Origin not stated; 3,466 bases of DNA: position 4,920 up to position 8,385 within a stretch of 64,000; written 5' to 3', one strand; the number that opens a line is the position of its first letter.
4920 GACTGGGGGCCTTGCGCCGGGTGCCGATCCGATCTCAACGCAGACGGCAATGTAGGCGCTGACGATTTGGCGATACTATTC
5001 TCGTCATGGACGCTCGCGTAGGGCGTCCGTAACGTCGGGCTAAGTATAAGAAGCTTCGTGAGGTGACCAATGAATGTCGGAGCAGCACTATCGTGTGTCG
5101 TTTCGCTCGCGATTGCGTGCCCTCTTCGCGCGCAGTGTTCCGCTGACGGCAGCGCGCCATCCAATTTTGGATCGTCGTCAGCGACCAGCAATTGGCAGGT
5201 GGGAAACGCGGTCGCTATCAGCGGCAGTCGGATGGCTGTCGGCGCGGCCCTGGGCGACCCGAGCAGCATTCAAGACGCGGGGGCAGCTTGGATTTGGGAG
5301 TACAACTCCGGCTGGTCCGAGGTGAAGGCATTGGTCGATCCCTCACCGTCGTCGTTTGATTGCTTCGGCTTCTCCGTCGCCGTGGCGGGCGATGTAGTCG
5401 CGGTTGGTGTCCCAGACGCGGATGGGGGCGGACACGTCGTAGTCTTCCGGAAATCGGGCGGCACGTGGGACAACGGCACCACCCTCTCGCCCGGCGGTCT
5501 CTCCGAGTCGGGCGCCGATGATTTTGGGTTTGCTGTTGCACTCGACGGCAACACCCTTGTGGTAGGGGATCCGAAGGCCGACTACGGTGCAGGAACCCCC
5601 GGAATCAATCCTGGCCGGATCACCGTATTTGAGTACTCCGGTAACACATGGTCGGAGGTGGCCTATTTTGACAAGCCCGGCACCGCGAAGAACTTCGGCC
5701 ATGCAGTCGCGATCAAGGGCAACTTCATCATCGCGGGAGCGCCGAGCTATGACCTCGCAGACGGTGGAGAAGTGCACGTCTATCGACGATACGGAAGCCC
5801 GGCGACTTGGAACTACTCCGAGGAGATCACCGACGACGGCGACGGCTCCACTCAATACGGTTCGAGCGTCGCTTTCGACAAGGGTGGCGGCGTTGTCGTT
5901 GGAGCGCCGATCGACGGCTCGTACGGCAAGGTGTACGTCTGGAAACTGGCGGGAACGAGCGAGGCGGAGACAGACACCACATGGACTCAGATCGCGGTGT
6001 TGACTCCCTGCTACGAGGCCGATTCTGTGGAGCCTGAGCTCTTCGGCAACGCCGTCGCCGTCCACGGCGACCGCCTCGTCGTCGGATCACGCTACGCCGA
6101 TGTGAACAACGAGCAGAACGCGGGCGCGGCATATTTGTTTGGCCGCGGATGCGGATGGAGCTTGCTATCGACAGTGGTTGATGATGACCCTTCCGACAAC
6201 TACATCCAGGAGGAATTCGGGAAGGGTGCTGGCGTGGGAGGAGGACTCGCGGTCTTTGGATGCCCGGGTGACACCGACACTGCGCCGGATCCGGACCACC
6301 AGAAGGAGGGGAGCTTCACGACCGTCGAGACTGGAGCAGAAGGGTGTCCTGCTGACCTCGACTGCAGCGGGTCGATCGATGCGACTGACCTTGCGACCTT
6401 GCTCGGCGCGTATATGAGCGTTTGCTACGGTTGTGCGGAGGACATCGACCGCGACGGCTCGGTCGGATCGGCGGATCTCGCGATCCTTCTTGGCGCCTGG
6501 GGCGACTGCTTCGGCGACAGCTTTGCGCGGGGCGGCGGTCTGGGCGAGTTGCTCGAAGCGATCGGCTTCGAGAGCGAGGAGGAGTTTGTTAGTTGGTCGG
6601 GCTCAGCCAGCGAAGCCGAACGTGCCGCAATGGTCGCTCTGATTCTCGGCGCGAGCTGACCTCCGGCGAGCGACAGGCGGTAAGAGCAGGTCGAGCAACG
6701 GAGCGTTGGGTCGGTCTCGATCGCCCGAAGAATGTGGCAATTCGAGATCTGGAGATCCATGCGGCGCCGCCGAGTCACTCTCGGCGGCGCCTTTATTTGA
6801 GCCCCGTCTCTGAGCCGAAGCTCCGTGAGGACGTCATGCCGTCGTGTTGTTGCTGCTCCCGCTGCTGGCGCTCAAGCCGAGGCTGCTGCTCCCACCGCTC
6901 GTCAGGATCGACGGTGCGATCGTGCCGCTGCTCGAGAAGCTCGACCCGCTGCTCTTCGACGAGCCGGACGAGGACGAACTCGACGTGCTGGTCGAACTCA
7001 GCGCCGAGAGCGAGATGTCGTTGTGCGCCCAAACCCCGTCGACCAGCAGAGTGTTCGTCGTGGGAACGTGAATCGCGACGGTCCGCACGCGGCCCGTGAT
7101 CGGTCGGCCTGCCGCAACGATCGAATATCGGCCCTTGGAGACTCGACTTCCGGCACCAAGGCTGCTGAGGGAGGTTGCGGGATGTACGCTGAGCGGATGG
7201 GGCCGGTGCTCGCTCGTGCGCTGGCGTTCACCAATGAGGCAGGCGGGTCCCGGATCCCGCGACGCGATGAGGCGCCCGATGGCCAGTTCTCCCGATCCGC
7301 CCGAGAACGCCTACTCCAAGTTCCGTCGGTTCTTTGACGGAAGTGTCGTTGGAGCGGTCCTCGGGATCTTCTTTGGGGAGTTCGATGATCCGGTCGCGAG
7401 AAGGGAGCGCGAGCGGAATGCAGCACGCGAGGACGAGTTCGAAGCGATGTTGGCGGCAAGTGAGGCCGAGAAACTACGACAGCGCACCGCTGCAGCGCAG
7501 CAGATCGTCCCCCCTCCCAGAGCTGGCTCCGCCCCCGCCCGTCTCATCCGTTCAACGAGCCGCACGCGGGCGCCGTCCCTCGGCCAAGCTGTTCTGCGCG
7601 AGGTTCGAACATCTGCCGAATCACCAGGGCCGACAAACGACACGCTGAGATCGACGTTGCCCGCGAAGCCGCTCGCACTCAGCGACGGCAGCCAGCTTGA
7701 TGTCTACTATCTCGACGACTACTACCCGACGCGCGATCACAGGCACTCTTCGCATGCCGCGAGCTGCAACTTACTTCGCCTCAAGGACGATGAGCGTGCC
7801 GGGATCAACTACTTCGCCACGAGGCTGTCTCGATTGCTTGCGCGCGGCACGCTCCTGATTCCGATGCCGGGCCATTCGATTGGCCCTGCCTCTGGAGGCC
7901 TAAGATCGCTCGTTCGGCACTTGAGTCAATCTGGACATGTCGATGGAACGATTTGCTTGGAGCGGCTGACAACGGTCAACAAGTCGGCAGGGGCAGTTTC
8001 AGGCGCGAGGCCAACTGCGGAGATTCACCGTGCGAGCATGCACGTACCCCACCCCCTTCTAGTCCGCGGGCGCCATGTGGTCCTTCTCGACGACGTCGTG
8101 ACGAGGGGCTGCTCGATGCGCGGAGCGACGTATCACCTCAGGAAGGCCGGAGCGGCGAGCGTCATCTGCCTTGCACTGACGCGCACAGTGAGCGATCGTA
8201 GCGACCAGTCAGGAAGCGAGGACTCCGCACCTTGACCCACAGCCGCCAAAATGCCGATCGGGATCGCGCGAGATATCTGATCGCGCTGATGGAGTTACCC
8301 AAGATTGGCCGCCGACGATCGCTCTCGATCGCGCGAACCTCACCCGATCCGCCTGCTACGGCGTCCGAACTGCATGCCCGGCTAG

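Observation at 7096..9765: PRTase - DprA-like - HAD phosphatase operon abutting the prophage tail end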

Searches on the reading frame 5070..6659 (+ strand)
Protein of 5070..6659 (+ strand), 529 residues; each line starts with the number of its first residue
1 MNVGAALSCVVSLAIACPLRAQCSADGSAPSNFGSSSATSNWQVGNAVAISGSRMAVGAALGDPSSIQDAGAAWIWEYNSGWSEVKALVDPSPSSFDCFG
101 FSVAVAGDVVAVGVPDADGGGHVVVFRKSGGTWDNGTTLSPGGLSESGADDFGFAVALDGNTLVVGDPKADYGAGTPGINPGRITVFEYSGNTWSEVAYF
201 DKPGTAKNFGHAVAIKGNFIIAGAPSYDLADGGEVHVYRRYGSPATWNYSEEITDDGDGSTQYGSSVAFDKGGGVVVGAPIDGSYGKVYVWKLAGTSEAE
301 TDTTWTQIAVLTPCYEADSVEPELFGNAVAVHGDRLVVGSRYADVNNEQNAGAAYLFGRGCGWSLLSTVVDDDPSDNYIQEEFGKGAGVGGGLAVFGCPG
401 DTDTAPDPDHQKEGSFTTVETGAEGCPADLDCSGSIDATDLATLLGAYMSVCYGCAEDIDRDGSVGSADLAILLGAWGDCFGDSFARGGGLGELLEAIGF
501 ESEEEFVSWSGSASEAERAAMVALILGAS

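Call 45: search_protein_families(library=pfam, proteins=[window:5070-6659:+], max_evalue=0.001)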
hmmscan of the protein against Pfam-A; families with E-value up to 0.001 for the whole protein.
window:5070-6659:+ (529 aa): 1 family
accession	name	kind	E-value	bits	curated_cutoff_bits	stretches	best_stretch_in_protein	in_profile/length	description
PF14312.12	FG-GAP_2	-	9.2e-33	112.6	23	4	305-357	1-49/49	FG-GAP repeat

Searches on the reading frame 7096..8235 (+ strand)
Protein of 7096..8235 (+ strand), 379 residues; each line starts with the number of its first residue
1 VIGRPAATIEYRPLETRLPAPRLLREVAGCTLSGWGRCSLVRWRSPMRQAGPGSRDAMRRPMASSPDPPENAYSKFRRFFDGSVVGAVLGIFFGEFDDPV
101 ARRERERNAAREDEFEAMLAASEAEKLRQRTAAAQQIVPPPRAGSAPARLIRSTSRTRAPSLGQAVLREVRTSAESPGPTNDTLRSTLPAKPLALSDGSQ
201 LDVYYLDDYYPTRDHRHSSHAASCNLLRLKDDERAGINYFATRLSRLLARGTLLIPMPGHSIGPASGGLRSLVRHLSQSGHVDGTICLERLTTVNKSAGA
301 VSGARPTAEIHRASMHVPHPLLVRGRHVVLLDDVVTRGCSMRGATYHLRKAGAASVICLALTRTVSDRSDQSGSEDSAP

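Call 3: search_protein_families(library=pfam, proteins=[window:7096-8235:+], max_evalue=0.01)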
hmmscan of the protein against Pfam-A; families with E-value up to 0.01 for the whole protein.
window:7096-8235:+ (379 aa): 1 family
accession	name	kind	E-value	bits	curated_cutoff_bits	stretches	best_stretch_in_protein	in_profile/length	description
PF00156.33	Pribosyltran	-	7.1e-08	32.4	26.3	1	263-368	35-130/158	Phosphoribosyl transferase domain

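Call 4: search_protein_families(library=padloc, proteins=[window:7096-8235:+], max_evalue=0.1)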
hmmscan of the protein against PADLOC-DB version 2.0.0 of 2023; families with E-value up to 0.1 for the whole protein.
window:7096-8235:+ (379 aa): 4 families
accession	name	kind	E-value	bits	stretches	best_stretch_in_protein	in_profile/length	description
PDLC03962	ShosT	-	1.2e-17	62.6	1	241-370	90-215/237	-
PDLC03928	PsyrT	-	6.7e-05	19.4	1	323-367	643-687/689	-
PDLC03012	ShosT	-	0.018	12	1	305-365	308-366/427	-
PDLC02869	DpdF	-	0.027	12.8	1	320-364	27-70/74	DpdF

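Call 5: search_protein_families(library=ncbifam, proteins=[window:7096-8235:+], max_evalue=0.01)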
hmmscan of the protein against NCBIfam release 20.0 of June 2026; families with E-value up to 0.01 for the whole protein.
window:7096-8235:+ (379 aa): 13 families
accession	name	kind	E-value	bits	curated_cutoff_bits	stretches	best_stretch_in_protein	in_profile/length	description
TIGR00201.1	comF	subfamily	2.6e-06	27.5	233.55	1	323-363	150-190/190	ComF family protein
NF008616.0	PRK11595.1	equivalog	4.1e-06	26.4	304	1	322-364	184-226/227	DNA utilization protein GntX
TIGR01251.1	ribP_PPkin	subfamily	0.00011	21.2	113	1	323-361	208-246/309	ribose-phosphate diphosphokinase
NF005537.0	PRK07199.1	subfamily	0.00019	20.6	322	1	315-360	201-246/301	ribose-phosphate diphosphokinase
NF002095.0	PRK00934.1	equivalog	0.0006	19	296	1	321-360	201-240/287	ribose-phosphate diphosphokinase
NF006605.0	PRK09162.1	equivalog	0.00061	19.2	181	1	322-369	95-142/183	hypoxanthine-guanine phosphoribosyltransferase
NF002844.0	PRK03092.1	equivalog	0.002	17.4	438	1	323-367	221-265/326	ribose-phosphate diphosphokinase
NF003549.0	PRK05205.1-5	equivalog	0.0024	17.4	138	1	316-361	90-135/182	bifunctional pyr operon transcriptional regulator/uracil phosphoribosyltransferase PyrR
NF002620.0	PRK02277.1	subfamily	0.0029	17.3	115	1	323-361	139-177/201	orotate phosphoribosyltransferase-like protein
NF002320.0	PRK01259.1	subfamily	0.0033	16.9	297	1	323-367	212-256/316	ribose-phosphate diphosphokinase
TIGR00336.1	pyrE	equivalog_domain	0.0048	16.7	106.8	1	324-360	107-143/173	orotate phosphoribosyltransferase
TIGR01367.1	pyrE_Therm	equivalog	0.005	16.5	150.25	1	324-375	104-151/187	orotate phosphoribosyltransferase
NF005592.0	PRK07322.1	subfamily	0.005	16.2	143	1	323-362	118-157/180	adenine phosphoribosyltransferase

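Call 13: search_solved_structures(query=window:7096-8235:+, max_evalue=1, show_alignments=2)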
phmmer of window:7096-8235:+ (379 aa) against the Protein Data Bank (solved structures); distinct sequences matched with E-value up to 1: 8.
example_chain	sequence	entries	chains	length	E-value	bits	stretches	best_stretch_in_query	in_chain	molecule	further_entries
8i6o_E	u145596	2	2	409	0.094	15.1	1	95-165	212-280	Membrane-bound metallopeptidase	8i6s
5mp7_A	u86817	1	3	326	0.3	13.5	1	323-372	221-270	Ribose-phosphate pyrophosphokinase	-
6fd4_B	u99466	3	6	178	0.61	12.4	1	297-366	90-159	Adenine phosphoribosyltransferase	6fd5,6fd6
4x44_A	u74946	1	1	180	0.76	12.1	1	296-366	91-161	Adenine phosphoribosyltransferase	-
6fch_A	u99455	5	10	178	0.82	12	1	298-366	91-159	Adenine phosphoribosyltransferase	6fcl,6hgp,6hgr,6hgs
4x45_A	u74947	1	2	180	0.82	12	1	298-366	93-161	Adenine phosphoribosyltransferase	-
6fci_A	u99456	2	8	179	0.83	12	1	298-366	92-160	Adenine phosphoribosyltransferase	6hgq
1ore_A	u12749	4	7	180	0.84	12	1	298-366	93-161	Adenine phosphoribosyltransferase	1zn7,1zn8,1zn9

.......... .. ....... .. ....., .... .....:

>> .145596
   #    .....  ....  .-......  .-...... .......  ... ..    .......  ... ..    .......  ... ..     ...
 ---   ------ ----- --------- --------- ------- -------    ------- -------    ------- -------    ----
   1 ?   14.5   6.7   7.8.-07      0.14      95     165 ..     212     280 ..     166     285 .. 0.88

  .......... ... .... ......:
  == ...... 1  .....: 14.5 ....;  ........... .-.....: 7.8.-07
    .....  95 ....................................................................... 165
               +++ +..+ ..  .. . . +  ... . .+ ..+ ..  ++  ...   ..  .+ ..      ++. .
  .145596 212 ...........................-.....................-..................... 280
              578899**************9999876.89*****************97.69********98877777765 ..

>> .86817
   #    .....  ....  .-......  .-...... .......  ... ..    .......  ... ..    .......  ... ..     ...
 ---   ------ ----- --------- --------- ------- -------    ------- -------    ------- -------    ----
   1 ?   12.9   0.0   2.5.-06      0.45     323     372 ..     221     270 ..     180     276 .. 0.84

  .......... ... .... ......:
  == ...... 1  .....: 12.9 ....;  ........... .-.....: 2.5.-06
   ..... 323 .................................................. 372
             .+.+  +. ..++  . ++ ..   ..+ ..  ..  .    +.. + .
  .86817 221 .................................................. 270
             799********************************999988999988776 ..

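Call 16: find_homologous_proteins(query=window:7096-8235:+, max_evalue=0.001)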
Query window:7096-8235:+ (379 aa): 3 proteins with E <= 0.001 among 8000 candidates.
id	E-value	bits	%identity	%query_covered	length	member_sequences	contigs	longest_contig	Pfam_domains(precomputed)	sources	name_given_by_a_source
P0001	1.3e-203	694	100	84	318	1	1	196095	PF00156.34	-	-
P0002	1.1e-31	128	46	47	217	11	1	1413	-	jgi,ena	-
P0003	1.1e-29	122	43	47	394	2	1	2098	PF00550.32,PF00156.34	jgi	jgi:acyl carrier protein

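Call 32: search_solved_structures(query=A1, max_evalue=1, show_alignments=2)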
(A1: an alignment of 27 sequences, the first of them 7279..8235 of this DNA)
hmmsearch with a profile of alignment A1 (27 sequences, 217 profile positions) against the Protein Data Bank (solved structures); distinct sequences matched with E-value up to 1: 148 (the best 60 are shown).
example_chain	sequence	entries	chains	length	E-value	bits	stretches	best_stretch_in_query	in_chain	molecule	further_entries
4z1o_A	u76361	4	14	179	3.8e-06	29.7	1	129-176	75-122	Phosphoribosyltransferase | Purine phosphoribosyltransferase (GpT-2)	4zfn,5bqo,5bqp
1vdm_A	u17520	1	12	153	6.8e-06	28.9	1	135-177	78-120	purine phosphoribosyltransferase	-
3lpn_A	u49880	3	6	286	2.9e-05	26.9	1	119-175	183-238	Ribose-phosphate pyrophosphokinase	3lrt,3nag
3mbi_A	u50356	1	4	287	2.9e-05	26.8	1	119-175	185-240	Ribose-phosphate pyrophosphokinase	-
2p1z_A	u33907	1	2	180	6.1e-05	25.8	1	121-171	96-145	Phosphoribosyltransferase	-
7kl6_A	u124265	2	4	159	6.8e-05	25.6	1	127-187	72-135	Phosphoribosyltransferase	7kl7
4s2u_A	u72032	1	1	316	7.7e-05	25.5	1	137-175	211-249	Ribose-phosphate pyrophosphokinase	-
3ohp_A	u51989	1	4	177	7.8e-05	25.4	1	130-171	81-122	Hypoxanthine phosphoribosyltransferase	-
7xmu_A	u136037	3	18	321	7.8e-05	25.4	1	137-175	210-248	Ribose-phosphate pyrophosphokinase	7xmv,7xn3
6asv_A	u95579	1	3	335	8.4e-05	25.3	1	137-175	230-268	Ribose-phosphate pyrophosphokinase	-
1u9y_A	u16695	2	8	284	0.0001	25.1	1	138-173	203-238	Ribose-phosphate pyrophosphokinase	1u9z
5esx_A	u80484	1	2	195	0.00017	24.3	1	132-176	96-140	Purine/pyrimidine phosphoribosyltransferase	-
5esw_A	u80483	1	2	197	0.00017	24.3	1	132-176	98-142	Purine/pyrimidine phosphoribosyltransferase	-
9q0n_A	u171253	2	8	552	0.00022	24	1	136-172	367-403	Amidophosphoribosyltransferase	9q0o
4paw_A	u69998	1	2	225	0.00022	24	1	139-177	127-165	Orotate phosphoribosyltransferase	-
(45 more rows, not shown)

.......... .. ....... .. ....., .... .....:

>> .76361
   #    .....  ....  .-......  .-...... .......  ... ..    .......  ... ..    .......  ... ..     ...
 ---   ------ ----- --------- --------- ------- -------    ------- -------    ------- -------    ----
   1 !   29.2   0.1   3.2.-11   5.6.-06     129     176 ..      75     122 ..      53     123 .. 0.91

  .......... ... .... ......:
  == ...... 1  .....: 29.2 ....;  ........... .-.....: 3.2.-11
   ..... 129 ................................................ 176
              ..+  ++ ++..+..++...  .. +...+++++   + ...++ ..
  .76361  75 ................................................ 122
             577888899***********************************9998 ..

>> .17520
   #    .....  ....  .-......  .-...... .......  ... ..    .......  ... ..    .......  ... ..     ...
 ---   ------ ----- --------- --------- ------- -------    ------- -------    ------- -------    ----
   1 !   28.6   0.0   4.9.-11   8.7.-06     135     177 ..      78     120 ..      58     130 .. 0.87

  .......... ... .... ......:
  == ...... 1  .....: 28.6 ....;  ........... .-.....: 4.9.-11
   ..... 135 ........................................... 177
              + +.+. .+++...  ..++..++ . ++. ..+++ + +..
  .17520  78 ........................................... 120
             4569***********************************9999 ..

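Call 77: search_protein_families(library=pfam, proteins=[P0003], max_evalue=0.001)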
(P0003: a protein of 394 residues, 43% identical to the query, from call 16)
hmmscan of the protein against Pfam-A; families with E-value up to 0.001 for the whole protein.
P0003 (394 aa): 5 families
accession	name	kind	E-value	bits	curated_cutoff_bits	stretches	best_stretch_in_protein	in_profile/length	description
PF00550.31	PP-binding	-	1.4e-07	32.1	20.8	1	74-140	2-67/67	Phosphopantetheine attachment site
PF00156.33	Pribosyltran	-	3e-07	30.3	26.3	1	346-388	81-123/158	Phosphoribosyl transferase domain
PF14681.12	UPRTase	-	0.00023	21.1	27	1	332-386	100-156/206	Uracil phosphoribosyltransferase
PF23297.2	ACP_SdgA_C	-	0.00027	21.4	27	1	66-145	6-84/95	Highly reducing polyketide synthase sdgA, C-terminal ACP domain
PF14573.12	PP-binding_2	-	0.00054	20.6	32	0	99-142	43-86/96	Acyl-carrier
